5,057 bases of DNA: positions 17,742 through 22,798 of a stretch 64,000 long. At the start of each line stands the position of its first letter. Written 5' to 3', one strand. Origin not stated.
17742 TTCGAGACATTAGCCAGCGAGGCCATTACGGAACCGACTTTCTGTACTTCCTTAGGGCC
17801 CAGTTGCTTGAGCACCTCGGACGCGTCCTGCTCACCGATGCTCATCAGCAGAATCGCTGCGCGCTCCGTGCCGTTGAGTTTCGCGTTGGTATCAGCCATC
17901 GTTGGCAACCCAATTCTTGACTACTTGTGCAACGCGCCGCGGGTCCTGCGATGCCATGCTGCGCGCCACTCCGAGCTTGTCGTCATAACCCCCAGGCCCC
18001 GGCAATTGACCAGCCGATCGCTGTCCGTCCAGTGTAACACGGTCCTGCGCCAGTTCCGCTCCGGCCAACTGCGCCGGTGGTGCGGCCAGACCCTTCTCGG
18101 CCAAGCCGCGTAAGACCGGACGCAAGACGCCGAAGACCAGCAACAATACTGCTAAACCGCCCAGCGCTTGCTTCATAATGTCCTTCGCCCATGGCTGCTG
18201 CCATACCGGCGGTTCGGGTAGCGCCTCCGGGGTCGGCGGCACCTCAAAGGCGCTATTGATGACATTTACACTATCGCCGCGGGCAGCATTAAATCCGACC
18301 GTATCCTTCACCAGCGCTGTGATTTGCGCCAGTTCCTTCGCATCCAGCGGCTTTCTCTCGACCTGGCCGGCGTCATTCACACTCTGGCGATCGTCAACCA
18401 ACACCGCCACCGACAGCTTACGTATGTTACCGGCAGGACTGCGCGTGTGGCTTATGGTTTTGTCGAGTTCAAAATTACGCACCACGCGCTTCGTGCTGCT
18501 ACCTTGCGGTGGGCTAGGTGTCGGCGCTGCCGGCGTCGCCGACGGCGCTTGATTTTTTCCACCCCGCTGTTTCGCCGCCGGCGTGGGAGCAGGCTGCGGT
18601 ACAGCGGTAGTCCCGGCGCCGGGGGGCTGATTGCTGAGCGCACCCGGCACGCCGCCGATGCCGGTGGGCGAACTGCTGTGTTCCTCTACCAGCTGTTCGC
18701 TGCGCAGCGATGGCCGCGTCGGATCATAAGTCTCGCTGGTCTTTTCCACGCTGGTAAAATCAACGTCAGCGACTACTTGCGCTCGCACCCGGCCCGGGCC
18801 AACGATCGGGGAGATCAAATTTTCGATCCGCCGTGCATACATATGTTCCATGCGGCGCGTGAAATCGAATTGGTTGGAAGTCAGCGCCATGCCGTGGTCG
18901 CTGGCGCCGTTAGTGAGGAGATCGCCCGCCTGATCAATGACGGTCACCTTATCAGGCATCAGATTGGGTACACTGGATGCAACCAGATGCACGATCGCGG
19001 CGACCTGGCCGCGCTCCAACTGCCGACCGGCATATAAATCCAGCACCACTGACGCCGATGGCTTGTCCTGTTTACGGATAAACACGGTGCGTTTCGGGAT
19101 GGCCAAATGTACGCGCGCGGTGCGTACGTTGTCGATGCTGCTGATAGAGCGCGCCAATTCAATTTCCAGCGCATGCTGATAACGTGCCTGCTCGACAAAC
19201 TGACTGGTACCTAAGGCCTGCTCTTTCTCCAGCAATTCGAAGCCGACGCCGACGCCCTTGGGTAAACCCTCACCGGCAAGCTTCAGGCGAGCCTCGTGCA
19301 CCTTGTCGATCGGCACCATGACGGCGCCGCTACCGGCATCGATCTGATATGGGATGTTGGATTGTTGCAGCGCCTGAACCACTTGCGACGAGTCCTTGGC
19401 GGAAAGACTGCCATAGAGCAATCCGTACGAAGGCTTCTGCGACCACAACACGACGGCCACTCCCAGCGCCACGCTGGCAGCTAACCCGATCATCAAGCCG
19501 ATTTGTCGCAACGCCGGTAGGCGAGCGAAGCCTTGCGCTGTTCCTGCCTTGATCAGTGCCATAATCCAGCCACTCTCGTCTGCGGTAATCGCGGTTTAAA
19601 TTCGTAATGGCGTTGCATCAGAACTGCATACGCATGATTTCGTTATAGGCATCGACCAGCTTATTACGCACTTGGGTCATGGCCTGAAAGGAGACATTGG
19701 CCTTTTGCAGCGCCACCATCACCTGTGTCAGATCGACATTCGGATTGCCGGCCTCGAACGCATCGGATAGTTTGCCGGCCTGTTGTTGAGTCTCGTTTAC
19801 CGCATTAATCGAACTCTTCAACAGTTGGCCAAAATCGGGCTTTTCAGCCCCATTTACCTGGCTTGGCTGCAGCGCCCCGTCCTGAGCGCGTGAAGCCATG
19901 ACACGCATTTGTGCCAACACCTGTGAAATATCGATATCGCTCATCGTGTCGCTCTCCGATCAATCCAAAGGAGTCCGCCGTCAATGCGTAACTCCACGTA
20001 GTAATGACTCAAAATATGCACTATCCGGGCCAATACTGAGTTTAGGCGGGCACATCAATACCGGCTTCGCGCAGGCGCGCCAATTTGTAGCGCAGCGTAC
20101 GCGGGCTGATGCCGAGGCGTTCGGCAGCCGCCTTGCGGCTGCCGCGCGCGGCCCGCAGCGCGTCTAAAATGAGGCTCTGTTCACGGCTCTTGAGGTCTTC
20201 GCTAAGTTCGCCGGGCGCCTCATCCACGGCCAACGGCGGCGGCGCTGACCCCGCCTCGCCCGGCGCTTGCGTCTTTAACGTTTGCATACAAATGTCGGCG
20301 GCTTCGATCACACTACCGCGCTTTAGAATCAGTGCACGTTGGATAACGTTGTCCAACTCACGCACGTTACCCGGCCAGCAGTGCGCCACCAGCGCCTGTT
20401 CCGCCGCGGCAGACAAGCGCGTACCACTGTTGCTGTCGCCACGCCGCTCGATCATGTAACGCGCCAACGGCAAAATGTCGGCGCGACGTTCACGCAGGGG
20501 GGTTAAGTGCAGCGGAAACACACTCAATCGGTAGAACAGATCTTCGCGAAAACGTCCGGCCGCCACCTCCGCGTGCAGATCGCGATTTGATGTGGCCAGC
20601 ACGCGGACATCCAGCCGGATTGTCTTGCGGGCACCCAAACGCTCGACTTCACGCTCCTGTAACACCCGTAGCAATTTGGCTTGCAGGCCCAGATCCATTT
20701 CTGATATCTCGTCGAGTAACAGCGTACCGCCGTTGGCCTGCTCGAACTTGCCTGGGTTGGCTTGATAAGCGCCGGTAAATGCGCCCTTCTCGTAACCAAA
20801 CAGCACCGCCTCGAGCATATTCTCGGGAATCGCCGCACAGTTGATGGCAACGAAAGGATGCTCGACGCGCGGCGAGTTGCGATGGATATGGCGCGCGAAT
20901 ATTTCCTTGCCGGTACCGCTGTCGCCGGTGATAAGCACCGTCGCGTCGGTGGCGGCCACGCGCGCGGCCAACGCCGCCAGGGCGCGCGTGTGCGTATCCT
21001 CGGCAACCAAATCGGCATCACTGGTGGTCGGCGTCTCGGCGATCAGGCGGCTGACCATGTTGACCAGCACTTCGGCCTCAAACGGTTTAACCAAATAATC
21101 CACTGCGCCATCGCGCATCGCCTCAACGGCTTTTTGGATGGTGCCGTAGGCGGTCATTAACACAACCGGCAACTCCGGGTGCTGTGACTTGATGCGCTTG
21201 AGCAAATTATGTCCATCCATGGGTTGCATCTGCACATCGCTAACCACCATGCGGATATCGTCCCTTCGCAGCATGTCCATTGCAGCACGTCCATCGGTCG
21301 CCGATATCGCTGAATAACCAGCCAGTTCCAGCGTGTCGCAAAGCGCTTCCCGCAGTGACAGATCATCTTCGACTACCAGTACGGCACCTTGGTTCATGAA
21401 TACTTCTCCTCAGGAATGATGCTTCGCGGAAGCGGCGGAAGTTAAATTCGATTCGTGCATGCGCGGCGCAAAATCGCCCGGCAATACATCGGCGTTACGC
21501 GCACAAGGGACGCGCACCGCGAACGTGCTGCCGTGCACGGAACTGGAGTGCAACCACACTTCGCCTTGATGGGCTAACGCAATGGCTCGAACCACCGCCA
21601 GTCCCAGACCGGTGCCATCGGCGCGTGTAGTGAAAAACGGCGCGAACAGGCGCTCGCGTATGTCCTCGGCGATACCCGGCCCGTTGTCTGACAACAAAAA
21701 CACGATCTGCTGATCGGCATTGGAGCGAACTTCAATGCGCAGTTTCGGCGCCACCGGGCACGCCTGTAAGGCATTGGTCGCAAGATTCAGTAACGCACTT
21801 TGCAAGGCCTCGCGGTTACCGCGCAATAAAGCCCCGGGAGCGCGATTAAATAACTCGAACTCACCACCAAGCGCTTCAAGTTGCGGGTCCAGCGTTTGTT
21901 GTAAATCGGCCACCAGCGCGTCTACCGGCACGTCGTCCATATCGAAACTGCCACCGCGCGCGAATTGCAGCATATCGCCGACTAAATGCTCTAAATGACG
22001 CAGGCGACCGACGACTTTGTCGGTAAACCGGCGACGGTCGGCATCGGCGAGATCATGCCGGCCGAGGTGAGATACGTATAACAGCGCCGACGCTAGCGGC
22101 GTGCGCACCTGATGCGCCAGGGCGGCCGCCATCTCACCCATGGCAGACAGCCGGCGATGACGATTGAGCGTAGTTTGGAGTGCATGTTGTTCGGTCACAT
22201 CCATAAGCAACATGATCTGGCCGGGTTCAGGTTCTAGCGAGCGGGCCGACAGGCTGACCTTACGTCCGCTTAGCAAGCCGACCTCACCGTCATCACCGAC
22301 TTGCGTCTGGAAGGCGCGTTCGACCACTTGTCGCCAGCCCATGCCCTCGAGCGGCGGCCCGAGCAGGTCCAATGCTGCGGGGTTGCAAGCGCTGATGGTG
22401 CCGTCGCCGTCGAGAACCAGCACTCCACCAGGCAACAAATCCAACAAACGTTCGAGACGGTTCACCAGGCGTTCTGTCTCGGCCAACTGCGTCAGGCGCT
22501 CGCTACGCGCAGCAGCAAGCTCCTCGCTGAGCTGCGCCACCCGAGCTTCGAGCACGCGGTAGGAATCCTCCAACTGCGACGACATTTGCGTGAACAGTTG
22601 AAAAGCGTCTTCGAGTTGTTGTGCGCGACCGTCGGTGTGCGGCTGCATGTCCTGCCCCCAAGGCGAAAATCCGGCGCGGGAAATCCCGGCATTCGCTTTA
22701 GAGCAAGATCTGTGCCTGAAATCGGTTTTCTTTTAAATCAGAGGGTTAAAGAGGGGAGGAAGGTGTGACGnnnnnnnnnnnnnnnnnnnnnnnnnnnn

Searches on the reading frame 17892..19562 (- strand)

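Call 33: search_protein_families(library=pfam, proteins=[window:17892-19562:-])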
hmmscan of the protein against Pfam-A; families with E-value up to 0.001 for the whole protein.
window:17892-19562:- (556 aa): 2 families
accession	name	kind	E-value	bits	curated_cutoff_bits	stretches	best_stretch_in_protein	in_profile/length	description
PF01514.23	YscJ_FliF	-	9.1e-70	234.6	24.4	1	42-217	2-178/179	Secretory protein of YscJ/FliF family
PF08345.17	YscJ_FliF_C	-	2e-45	155.3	23.8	1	251-439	2-147/147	Flagellar M-ring protein C-terminal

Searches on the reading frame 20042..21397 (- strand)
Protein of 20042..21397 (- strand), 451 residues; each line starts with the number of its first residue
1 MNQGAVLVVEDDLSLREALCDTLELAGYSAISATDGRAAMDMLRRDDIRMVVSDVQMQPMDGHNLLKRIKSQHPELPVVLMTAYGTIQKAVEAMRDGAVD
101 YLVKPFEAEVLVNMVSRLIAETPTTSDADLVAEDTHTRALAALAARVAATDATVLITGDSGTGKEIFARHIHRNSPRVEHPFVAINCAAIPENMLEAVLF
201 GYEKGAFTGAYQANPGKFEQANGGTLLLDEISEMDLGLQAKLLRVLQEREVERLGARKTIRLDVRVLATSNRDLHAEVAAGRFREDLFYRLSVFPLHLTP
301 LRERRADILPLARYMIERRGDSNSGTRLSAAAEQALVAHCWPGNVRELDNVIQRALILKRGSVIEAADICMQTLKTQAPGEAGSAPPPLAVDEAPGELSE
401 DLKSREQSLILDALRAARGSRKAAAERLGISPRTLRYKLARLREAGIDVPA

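Call 33: search_protein_families(library=pfam, proteins=[window:20042-21397:-])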
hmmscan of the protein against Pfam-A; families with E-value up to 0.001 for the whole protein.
window:20042-21397:- (451 aa): 14 families
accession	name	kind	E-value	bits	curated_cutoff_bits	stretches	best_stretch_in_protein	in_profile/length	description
PF00158.32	Sigma54_activat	-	1.4e-68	230.3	20.2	1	131-296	2-167/168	Sigma-54 interaction domain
PF00072.30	Response_reg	-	9.3e-28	97.1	30.2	1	6-115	1-110/111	Response regulator receiver domain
PF14532.12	Sigma54_activ_2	-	2.3e-22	80.1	25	1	145-301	15-138/138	Sigma-54 interaction domain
PF25601.1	AAA_lid_14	-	1.2e-19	70.3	27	1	302-380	1-81/87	AAA+ ATPase lid domain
PF02954.25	HTH_8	-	5.6e-13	48.8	22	1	405-441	5-41/42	Bacterial regulatory protein, Fis family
PF07728.20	AAA_5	-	6.3e-06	26.7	22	1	154-272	2-123/139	AAA domain (dynein-related subfamily)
PF13556.12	HTH_30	-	6.6e-06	26.3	27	1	411-444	5-38/59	PucR C-terminal helix-turn-helix domain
PF12840.13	HTH_20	-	1.5e-05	25.3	27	1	410-447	9-47/51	Helix-turn-helix domain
PF01078.27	Mg_chelatase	-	9.9e-05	22.3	20.3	0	209-261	93-145/207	Magnesium chelatase, subunit ChlI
PF13245.12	AAA_19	-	0.00022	21.9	25.1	0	144-249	4-117/134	AAA domain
PF06490.17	FleQ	-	0.00024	21.8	22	1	6-88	2-82/108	Flagellar regulatory protein FleQ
PF13518.12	HTH_28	-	0.00026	21.5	25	1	417-448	11-42/52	Helix-turn-helix domain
PF00493.29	MCM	-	0.00062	19.4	23.3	0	150-269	56-170/224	MCM P-loop domain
PF13384.12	HTH_23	-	0.0007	19.8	24.6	0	404-448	4-47/50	Homeodomain-like domain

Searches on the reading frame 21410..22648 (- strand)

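Call 33: search_protein_families(library=pfam, proteins=[window:21410-22648:-])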
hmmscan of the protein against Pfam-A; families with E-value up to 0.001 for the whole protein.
window:21410-22648:- (412 aa): 5 families
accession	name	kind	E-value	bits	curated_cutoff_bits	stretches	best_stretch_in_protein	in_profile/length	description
PF02518.31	HATPase_c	-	7.8e-24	84.7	26.4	1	278-382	2-109/111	Histidine kinase-, DNA gyrase B-, and HSP90-like ATPase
PF00512.31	HisKA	-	1.2e-12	48.2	26.9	1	170-233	2-64/66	His Kinase A (phospho-acceptor) domain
PF13188.13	PAS_8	-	9.2e-08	32.2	21.8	1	63-106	1-44/65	PAS domain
PF00989.32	PAS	-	1.8e-05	25.1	22.6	1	64-98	2-36/113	PAS fold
PF08448.16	PAS_4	-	0.00012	22.7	23.1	0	69-101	1-33/110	PAS fold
